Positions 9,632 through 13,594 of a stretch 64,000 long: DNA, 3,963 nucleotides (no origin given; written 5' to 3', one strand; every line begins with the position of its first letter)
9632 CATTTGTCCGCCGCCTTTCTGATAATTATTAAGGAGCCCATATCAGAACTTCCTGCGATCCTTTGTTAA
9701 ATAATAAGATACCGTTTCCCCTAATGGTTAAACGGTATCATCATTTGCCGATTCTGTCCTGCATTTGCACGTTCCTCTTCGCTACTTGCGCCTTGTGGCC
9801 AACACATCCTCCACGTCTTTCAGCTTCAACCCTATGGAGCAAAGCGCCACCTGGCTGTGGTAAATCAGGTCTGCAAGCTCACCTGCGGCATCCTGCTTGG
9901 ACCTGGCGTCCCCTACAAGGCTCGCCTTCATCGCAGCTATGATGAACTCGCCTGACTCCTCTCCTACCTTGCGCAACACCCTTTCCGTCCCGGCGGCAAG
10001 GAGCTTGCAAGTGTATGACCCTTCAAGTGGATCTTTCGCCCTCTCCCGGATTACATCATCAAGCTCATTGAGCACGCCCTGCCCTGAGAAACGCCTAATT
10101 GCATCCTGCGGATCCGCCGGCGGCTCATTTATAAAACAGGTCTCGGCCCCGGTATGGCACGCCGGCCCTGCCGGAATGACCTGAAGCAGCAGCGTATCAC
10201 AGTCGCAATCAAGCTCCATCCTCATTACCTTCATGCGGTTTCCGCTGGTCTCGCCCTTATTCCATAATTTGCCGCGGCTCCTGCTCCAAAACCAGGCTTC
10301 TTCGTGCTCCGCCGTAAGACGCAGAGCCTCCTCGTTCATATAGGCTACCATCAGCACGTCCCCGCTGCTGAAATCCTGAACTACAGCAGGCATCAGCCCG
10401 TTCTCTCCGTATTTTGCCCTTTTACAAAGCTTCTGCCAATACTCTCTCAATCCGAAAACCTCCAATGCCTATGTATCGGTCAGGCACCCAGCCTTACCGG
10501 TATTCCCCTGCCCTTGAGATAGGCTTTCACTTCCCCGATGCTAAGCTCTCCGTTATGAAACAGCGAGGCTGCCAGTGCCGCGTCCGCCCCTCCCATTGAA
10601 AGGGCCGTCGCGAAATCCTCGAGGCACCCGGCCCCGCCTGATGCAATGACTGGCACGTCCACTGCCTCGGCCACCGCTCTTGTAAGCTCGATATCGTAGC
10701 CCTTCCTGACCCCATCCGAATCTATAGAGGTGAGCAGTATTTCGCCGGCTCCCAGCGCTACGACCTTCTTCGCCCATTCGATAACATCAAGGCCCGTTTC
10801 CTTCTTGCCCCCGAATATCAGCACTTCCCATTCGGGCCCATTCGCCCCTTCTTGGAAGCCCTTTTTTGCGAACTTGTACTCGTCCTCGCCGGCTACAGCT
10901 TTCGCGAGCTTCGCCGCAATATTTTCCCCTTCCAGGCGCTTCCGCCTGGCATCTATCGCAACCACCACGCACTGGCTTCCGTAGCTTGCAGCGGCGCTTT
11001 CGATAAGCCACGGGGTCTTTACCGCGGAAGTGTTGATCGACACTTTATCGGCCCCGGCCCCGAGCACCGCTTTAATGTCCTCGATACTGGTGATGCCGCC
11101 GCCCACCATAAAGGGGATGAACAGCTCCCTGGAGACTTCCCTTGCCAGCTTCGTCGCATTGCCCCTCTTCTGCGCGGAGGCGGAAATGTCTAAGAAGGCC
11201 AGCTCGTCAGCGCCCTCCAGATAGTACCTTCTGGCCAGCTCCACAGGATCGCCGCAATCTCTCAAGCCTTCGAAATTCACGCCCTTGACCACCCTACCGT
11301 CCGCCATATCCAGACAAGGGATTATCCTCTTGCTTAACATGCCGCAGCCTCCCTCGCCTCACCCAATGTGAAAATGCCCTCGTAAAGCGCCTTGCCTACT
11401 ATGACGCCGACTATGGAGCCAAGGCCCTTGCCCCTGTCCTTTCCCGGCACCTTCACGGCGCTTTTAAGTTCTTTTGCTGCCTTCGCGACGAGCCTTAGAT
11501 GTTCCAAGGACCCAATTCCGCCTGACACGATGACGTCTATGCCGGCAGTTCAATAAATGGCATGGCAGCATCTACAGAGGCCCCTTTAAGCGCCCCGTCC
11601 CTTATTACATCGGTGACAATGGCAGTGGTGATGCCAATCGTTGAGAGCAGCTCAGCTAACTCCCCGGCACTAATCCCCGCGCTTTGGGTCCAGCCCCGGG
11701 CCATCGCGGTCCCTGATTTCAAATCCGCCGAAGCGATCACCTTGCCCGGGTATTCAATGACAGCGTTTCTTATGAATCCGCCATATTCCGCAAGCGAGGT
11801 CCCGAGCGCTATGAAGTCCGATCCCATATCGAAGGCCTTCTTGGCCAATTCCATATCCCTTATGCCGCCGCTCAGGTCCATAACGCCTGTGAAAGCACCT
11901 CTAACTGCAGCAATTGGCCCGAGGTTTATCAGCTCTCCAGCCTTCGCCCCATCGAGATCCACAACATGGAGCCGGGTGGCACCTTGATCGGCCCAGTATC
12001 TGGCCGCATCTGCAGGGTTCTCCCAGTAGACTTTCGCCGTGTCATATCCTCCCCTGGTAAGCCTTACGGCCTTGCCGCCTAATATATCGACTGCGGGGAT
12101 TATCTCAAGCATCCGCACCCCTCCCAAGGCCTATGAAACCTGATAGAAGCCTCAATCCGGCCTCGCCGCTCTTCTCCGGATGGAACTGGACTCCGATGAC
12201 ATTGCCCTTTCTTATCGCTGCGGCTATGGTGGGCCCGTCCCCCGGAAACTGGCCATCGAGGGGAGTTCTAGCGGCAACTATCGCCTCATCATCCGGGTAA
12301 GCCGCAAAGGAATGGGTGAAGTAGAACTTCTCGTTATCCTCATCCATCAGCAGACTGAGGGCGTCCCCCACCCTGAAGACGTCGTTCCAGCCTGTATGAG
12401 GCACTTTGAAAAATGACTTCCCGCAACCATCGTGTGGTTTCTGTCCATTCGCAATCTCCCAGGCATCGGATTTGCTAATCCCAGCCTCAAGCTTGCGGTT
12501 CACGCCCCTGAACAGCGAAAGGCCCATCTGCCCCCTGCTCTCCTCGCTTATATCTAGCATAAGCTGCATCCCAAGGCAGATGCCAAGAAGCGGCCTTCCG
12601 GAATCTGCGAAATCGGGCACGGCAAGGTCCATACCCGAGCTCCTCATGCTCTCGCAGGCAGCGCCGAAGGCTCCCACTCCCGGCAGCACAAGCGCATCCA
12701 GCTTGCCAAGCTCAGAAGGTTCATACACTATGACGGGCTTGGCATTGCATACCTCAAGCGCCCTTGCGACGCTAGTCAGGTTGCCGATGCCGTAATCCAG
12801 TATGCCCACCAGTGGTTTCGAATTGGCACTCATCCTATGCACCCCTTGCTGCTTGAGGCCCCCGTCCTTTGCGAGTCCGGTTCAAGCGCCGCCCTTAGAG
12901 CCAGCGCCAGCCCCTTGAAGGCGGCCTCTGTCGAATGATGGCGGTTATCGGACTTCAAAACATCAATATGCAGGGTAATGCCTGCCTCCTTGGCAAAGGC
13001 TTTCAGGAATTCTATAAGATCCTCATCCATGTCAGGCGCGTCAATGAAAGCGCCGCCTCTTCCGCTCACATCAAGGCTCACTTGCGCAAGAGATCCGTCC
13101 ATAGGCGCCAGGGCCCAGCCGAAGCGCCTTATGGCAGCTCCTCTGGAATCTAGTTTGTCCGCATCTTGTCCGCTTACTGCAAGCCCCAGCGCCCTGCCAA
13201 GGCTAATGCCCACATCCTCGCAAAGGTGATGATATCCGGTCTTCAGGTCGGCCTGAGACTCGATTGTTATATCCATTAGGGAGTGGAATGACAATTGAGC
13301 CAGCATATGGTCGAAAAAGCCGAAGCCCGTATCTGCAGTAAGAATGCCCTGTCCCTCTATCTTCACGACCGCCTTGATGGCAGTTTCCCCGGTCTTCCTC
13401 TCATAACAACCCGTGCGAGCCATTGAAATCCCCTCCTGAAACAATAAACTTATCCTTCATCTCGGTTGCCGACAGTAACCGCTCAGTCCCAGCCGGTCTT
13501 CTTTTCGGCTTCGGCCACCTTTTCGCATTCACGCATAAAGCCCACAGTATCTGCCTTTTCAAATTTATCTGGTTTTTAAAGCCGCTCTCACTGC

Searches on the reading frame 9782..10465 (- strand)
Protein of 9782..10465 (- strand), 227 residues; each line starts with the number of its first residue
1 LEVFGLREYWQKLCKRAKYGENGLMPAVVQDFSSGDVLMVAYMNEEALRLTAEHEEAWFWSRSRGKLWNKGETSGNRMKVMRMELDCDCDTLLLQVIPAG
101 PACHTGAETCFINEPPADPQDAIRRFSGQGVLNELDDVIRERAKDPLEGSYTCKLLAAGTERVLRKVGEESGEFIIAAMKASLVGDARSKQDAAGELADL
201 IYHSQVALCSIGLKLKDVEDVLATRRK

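Call 5: search_protein_families(library=pfam, proteins=[window:9782-10465:-], max_evalue=0.01)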
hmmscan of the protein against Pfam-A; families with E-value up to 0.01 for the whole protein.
window:9782-10465:- (227 aa): 2 families
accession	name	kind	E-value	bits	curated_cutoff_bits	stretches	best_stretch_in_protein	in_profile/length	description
PF01502.23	PRA-CH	-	3e-33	113.9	27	1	39-111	1-73/74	Phosphoribosyl-AMP cyclohydrolase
PF01503.22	PRA-PH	-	6.1e-17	62.3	21.3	1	132-225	1-85/86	Phosphoribosyl-ATP pyrophosphohydrolase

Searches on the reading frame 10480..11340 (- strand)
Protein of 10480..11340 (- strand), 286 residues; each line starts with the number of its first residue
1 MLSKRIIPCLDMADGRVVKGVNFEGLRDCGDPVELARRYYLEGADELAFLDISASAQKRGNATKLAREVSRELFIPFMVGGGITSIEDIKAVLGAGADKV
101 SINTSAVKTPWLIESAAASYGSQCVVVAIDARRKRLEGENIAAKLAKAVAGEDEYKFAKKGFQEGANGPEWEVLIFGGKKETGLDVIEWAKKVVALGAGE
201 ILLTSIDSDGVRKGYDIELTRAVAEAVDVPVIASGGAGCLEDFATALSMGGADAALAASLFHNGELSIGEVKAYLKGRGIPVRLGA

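Call 24: search_protein_families(library=pfam, proteins=[window:10480-11340:-], max_evalue=0.001)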
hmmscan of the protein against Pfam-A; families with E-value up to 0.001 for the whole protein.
window:10480-11340:- (286 aa): 7 families
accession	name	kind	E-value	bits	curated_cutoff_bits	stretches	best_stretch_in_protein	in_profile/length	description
PF00977.27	His_biosynth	-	2.6e-78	263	23.6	1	5-266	1-227/228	Histidine biosynthesis protein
PF03060.21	NMO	-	3.1e-10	40.4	28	1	189-261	148-226/331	Nitronate monooxygenase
PF01207.24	Dus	-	1.5e-07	31.3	20.4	1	67-116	177-231/311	Dihydrouridine synthase (Dus)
PF00478.31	IMPDH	-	3e-05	23.6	25.6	1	194-274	172-252/345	IMP dehydrogenase / GMP reductase domain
PF02581.23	TMP-TENI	-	6.5e-05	22.8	27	0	40-102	112-176/180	Thiamine monophosphate synthase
PF05690.20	ThiG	-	0.00021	21.2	23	0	218-259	165-205/247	Thiazole biosynthesis protein ThiG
PF04309.18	G3P_antiterm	-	0.00054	19.9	27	0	62-105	127-170/173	Glycerol-3-phosphate responsive antiterminator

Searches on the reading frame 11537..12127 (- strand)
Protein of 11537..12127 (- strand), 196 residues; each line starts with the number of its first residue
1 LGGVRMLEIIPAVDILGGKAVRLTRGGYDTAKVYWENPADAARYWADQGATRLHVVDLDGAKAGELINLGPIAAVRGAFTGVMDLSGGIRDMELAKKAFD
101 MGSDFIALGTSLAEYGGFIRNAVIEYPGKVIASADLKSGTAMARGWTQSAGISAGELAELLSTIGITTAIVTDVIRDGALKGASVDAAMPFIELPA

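Call 24: search_protein_families(library=pfam, proteins=[window:11537-12127:-], max_evalue=0.001)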
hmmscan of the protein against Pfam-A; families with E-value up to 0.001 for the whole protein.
window:11537-12127:- (196 aa): 1 family
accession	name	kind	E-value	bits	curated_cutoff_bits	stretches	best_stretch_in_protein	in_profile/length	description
PF00977.27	His_biosynth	-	4.3e-41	141.3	23.6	1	8-187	1-181/228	Histidine biosynthesis protein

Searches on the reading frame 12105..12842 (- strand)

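Call 24: search_protein_families(library=pfam, proteins=[window:12105-12842:-], max_evalue=0.001)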
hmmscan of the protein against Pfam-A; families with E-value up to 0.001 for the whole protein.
window:12105-12842:- (245 aa): 4 families
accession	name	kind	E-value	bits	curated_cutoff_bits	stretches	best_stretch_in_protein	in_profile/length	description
PF00117.34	GATase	-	3.7e-16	59.8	22.8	1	14-227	2-176/190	Glutamine amidotransferase class-I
PF01174.25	SNO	-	8.4e-07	29.5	27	1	20-96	6-82/188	SNO glutamine amidotransferase family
PF07685.20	GATase_3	-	1.2e-06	28.7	27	1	28-96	18-89/196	CobB/CobQ-like glutamine amidotransferase domain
PF07722.19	Peptidase_C26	-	0.00043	20.5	20.5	0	78-95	101-118/219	Peptidase C26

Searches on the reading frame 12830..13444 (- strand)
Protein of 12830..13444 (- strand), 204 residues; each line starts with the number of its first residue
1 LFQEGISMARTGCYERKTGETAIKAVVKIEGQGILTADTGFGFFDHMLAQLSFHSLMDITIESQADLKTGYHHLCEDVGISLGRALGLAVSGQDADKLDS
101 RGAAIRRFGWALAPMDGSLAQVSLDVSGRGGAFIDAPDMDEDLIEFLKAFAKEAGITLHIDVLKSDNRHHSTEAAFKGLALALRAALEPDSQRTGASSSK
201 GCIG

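Call 24: search_protein_families(library=pfam, proteins=[window:12830-13444:-], max_evalue=0.001)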
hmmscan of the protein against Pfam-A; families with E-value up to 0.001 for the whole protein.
window:12830-13444:- (204 aa): 1 family
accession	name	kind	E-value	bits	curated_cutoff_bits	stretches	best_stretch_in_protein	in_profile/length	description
PF00475.24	IGPD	-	1.3e-39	136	27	1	39-183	1-144/144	Imidazoleglycerol-phosphate dehydratase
